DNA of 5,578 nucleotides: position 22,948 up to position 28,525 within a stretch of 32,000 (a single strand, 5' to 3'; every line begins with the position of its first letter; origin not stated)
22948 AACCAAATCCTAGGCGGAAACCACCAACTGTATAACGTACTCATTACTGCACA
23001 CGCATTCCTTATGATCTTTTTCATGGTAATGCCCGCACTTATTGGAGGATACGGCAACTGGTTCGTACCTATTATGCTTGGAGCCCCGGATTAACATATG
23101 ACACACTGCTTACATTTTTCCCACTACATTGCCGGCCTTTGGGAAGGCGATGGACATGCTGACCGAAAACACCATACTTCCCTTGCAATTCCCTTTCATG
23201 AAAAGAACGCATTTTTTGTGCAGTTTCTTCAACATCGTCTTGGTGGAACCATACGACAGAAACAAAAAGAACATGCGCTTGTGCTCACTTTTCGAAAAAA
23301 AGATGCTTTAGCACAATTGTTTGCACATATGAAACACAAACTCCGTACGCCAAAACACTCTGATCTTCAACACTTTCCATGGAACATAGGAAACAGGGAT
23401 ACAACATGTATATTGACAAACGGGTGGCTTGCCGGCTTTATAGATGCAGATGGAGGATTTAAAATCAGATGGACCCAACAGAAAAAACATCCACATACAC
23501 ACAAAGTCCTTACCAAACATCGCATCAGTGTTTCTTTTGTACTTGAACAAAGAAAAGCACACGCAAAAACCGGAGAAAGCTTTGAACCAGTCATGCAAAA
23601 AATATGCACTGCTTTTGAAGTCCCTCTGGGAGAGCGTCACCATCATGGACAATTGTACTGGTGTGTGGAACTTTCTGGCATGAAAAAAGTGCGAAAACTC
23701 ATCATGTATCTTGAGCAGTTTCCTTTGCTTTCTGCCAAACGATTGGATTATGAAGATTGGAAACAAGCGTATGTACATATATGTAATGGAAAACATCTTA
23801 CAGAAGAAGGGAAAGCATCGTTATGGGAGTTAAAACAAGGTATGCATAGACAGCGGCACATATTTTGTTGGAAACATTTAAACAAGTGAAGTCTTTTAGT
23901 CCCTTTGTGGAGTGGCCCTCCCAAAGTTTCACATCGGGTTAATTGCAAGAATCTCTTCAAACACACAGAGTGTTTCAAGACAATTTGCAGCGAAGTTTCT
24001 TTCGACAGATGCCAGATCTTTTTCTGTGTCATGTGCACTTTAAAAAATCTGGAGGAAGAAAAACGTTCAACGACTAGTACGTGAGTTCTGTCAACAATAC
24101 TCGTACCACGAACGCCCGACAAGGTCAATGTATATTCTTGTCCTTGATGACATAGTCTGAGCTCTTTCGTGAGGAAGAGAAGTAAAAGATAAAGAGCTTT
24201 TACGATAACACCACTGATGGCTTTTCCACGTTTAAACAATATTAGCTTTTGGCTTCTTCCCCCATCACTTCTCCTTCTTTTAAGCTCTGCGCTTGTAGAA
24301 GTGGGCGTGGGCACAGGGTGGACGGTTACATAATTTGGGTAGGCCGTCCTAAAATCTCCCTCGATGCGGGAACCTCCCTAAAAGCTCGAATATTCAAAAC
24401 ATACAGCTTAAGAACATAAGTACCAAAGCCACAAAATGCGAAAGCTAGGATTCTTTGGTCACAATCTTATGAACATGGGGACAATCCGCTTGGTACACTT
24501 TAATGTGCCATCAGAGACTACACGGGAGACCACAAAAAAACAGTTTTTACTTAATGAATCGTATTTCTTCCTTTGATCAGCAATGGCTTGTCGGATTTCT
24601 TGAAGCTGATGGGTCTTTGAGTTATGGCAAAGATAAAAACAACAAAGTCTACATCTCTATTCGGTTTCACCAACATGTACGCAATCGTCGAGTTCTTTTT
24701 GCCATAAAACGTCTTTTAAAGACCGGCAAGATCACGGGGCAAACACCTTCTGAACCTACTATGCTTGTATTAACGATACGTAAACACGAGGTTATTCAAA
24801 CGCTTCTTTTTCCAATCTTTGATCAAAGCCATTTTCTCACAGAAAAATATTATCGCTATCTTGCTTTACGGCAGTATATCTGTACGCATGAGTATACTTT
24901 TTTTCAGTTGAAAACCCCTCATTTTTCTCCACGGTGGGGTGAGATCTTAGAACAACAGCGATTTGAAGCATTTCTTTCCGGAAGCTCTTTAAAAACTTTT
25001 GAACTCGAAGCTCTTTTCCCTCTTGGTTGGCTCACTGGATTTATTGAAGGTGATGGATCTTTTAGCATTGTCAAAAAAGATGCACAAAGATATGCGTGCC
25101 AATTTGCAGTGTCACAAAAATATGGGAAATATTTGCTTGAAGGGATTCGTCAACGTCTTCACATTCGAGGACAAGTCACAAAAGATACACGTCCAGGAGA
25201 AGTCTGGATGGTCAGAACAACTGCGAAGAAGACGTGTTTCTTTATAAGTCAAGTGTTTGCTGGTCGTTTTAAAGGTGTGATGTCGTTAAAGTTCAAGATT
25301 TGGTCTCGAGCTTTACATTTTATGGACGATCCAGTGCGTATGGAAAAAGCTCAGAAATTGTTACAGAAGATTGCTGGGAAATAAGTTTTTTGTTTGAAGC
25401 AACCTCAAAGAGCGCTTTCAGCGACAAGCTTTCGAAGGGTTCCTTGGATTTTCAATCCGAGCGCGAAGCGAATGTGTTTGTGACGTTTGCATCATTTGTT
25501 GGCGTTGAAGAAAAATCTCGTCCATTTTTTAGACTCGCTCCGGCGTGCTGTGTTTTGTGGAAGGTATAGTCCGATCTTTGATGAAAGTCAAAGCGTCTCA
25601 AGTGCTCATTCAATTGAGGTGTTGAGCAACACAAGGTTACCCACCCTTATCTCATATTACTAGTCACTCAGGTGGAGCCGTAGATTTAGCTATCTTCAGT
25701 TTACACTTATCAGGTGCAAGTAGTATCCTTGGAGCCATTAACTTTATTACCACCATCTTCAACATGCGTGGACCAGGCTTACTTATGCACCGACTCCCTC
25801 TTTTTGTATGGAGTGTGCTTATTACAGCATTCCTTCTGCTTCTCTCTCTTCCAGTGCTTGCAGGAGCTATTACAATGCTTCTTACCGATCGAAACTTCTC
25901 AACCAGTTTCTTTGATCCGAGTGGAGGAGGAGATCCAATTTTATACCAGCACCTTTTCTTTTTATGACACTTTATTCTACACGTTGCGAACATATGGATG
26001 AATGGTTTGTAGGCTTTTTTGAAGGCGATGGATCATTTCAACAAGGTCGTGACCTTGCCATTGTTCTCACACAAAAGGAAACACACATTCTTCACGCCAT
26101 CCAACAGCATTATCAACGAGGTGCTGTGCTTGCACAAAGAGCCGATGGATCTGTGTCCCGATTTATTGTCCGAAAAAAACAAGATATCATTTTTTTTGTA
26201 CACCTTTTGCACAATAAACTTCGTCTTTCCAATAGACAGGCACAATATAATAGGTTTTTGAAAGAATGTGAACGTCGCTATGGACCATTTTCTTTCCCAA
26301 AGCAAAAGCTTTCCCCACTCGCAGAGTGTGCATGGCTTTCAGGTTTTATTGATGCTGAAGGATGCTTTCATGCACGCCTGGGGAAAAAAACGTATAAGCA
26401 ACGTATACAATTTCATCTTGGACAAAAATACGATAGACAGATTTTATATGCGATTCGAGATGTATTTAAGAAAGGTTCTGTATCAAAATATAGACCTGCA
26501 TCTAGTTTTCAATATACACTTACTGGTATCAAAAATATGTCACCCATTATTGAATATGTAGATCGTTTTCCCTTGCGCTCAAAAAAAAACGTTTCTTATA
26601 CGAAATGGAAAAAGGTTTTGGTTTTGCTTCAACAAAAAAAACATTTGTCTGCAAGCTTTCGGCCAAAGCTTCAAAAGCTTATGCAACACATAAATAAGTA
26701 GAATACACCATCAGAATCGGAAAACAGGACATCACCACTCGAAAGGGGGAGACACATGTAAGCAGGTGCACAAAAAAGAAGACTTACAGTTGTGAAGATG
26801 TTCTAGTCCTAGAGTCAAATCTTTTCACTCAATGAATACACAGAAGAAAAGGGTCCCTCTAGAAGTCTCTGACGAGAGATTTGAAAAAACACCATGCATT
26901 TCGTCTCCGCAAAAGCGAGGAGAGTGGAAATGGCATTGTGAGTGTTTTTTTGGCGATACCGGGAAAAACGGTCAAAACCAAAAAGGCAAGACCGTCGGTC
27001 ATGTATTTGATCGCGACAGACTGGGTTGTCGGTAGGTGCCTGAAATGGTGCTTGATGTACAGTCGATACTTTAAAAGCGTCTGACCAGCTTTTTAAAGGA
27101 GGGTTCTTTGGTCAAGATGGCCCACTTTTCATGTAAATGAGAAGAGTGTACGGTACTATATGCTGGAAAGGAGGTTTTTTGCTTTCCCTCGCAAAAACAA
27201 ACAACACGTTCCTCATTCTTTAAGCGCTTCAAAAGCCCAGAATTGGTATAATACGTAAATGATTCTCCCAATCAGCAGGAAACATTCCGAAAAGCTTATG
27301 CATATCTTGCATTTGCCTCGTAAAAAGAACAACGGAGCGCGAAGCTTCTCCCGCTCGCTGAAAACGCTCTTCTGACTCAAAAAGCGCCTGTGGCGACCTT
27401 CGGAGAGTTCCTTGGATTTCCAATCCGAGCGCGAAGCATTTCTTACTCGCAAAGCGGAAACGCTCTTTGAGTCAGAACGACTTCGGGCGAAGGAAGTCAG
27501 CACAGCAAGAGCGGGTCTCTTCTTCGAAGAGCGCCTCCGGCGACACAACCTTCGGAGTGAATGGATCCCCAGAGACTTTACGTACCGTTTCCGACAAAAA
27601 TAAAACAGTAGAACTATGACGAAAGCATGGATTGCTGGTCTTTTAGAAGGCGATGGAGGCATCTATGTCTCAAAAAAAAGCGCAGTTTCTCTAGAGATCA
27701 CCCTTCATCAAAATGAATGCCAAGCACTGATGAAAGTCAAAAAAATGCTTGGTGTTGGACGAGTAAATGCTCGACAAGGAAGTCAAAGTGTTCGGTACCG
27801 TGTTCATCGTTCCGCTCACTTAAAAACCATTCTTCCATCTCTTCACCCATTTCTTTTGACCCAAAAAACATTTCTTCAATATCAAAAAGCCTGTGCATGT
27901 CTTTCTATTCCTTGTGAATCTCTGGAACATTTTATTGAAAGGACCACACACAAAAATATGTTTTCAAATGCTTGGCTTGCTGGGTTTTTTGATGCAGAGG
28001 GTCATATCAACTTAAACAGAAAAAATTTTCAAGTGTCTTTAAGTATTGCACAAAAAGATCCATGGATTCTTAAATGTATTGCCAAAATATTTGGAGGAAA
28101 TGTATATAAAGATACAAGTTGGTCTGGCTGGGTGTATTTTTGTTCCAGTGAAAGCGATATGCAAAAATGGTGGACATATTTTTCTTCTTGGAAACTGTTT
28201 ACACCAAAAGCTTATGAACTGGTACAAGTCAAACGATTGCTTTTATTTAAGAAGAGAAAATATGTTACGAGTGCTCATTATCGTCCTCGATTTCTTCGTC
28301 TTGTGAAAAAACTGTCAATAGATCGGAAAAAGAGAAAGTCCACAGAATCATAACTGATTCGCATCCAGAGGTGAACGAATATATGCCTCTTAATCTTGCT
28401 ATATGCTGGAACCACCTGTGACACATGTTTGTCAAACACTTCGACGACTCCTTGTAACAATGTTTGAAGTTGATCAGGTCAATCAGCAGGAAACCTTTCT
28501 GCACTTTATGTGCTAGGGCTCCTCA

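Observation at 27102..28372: Two consecutive 11-nt micro-exons encode the invariant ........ segment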

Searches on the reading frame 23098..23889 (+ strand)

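Call 51: search_protein_families(library=pfam, proteins=[window:23098-23889:+])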
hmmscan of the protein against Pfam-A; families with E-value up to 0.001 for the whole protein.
window:23098-23889:+ (263 aa): 2 families
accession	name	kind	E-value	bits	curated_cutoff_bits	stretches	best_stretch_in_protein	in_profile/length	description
PF00961.24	LAGLIDADG_1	-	2.3e-22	80.3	23.1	1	111-225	1-102/102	LAGLIDADG endonuclease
PF14528.11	LAGLIDADG_3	-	0.00018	22.1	22.5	0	10-47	6-45/82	LAGLIDADG-like domain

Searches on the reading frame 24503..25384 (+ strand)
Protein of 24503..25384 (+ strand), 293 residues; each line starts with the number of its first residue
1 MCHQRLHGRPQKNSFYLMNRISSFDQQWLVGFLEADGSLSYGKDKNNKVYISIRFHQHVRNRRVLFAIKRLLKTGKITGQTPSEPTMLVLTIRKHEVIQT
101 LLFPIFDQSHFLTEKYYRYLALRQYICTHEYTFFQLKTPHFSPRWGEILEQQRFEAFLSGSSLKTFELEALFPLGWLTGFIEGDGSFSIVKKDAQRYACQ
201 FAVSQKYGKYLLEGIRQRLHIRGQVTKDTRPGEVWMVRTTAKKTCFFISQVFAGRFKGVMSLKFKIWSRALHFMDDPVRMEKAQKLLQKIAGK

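Call 51: search_protein_families(library=pfam, proteins=[window:24503-25384:+])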
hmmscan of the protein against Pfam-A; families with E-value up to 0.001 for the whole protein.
window:24503-25384:+ (293 aa): 1 family
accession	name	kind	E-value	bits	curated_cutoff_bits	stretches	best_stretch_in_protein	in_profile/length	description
PF00961.24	LAGLIDADG_1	-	4.2e-22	79.4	23.1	2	29-125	1-101/102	LAGLIDADG endonuclease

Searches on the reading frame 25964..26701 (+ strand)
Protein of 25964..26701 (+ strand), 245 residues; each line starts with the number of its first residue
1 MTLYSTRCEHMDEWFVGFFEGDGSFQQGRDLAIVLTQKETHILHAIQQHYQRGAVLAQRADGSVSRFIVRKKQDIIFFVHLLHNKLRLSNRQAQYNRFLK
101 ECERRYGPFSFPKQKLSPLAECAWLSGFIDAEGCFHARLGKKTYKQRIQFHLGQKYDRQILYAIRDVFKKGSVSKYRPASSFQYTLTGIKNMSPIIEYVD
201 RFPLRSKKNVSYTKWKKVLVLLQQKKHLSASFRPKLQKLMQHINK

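Call 51: search_protein_families(library=pfam, proteins=[window:25964-26701:+])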
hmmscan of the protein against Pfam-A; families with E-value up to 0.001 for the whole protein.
window:25964-26701:+ (245 aa): 2 families
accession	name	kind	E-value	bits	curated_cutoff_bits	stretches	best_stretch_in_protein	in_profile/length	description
PF00961.24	LAGLIDADG_1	-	4.7e-25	88.9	23.1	1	125-218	1-101/102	LAGLIDADG endonuclease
PF14528.11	LAGLIDADG_3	-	9e-06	26.3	22.5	0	14-48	6-41/82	LAGLIDADG-like domain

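Call 53: search_solved_structures(query=window:25964-26701:+, max_evalue=0.01)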
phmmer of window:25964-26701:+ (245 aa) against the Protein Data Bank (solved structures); distinct sequences matched with E-value up to 0.01: 66 (the best 60 are shown).
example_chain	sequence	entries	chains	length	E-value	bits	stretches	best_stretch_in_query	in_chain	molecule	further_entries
5esp_A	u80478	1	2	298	6.4e-22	81.4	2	114-244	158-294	I-PanMI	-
11qf_A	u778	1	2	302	1.3e-20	77.1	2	122-241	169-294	I-PnoMI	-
4yit_A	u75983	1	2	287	1.4e-18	70.5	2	121-244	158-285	Meganuclease I-AabMI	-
12fk_A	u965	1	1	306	1.1e-17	67.6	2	125-231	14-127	aHE31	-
36of_A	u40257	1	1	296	1.3e-17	67.4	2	125-244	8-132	aHE15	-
5t2o_A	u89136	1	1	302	1.7e-16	63.7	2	120-245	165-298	I-OnuI_e-ag011377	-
6uw0_A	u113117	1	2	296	9.7e-16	61.2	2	121-245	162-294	I-OnuI-e-Therm-bCtxA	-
5thg_A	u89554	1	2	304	1.2e-15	61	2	124-237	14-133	I-OnuI_e-hCCR5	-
6uwj_A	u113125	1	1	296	1.2e-15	60.9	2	121-245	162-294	I-OnuI-e-Therm-hChr11v2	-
6uwk_A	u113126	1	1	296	2.6e-15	59.8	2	121-245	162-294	I-OnuI-e-Therm-hChr11v3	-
4z1x_A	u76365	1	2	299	9e-15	58.1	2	124-232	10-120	LAGLIDADG endonuclease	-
6bd0_A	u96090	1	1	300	9.2e-15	58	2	121-245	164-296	Ribosomal protein 3/homing endonuclease-like protein fusion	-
6bdb_A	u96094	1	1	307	9.2e-15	58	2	121-245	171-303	Ribosomal protein 3/homing endonuclease-like protein fusion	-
4efj_A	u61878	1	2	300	9.3e-15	58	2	124-231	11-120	LAGLIDADG endonuclease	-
6bcf_D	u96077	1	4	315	1.1e-14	57.8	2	121-231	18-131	Ribosomal protein 3/homing endonuclease-like fusion protein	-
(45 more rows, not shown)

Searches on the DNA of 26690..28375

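Call 46: search_rna_families(source=window, start=26690, end=27125, threshold=evalue, max_evalue=10, show_alignments=2)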
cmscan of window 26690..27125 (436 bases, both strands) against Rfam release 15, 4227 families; matches with E-value up to 10: 4.
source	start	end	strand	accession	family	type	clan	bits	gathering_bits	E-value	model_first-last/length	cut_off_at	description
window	26840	26860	-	RF00489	ctRNA_p42d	Gene; antisense;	-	14.5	50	3.7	1-46/46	no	ctRNA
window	26817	26849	+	RF02060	STnc410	Gene; sRNA;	-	13.9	50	1.4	1-158/158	no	Enterobacterial sRNA STnc410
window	26830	26887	+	RF01962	RMST_1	Gene; lncRNA;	-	13.3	40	1.2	1-61/61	no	Rhabdomyosarcoma 2 associated transcript conserved region 1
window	26709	26740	-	RF01123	sR35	Gene; snRNA; snoRNA; CD-box;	-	10.1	60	7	26-57/57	no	Small nucleolar RNA sR35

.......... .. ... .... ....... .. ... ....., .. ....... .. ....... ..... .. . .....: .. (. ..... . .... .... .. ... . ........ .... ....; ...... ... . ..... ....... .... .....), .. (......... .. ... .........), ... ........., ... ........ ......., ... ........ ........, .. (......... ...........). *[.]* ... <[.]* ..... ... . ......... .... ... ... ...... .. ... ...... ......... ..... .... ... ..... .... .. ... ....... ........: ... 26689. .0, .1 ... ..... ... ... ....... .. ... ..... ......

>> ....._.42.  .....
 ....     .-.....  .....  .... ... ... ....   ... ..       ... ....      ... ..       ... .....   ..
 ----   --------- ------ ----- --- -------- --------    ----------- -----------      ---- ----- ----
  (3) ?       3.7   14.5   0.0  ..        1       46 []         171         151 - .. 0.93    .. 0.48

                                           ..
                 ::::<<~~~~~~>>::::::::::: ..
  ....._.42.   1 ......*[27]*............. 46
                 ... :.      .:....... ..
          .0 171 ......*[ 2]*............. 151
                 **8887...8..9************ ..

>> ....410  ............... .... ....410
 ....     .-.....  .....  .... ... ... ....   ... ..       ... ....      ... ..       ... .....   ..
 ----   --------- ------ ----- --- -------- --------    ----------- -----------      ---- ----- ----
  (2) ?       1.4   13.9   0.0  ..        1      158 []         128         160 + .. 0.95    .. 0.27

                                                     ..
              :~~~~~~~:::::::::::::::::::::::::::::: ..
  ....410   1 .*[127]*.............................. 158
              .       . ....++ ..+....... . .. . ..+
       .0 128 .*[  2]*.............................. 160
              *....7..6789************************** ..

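Call 47: search_rna_families(source=window, start=27095, end=28375, threshold=evalue, max_evalue=10, show_alignments=2)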
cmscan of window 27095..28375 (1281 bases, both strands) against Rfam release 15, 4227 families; matches with E-value up to 10: 4.
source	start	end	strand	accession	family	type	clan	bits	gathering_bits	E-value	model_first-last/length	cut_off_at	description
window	28166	28279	+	RF04134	MIR7504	Gene; miRNA;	-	18.4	83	4.6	1-124/124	no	MIR7504 microRNA precursor family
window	28239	28295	+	RF01733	atoC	Cis-reg;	-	17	50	6.7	1-93/93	no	atoC RNA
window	28035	28206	+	RF02142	HOXA11-AS1_6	Gene; lncRNA;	-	14.9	50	1.6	1-179/179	no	HOXA11 antisense RNA 1 conserved region 6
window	27666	27738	-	RF00002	5_8S_rRNA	Gene; rRNA;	CL00112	11.6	42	3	1-154/154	no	5.8S ribosomal RNA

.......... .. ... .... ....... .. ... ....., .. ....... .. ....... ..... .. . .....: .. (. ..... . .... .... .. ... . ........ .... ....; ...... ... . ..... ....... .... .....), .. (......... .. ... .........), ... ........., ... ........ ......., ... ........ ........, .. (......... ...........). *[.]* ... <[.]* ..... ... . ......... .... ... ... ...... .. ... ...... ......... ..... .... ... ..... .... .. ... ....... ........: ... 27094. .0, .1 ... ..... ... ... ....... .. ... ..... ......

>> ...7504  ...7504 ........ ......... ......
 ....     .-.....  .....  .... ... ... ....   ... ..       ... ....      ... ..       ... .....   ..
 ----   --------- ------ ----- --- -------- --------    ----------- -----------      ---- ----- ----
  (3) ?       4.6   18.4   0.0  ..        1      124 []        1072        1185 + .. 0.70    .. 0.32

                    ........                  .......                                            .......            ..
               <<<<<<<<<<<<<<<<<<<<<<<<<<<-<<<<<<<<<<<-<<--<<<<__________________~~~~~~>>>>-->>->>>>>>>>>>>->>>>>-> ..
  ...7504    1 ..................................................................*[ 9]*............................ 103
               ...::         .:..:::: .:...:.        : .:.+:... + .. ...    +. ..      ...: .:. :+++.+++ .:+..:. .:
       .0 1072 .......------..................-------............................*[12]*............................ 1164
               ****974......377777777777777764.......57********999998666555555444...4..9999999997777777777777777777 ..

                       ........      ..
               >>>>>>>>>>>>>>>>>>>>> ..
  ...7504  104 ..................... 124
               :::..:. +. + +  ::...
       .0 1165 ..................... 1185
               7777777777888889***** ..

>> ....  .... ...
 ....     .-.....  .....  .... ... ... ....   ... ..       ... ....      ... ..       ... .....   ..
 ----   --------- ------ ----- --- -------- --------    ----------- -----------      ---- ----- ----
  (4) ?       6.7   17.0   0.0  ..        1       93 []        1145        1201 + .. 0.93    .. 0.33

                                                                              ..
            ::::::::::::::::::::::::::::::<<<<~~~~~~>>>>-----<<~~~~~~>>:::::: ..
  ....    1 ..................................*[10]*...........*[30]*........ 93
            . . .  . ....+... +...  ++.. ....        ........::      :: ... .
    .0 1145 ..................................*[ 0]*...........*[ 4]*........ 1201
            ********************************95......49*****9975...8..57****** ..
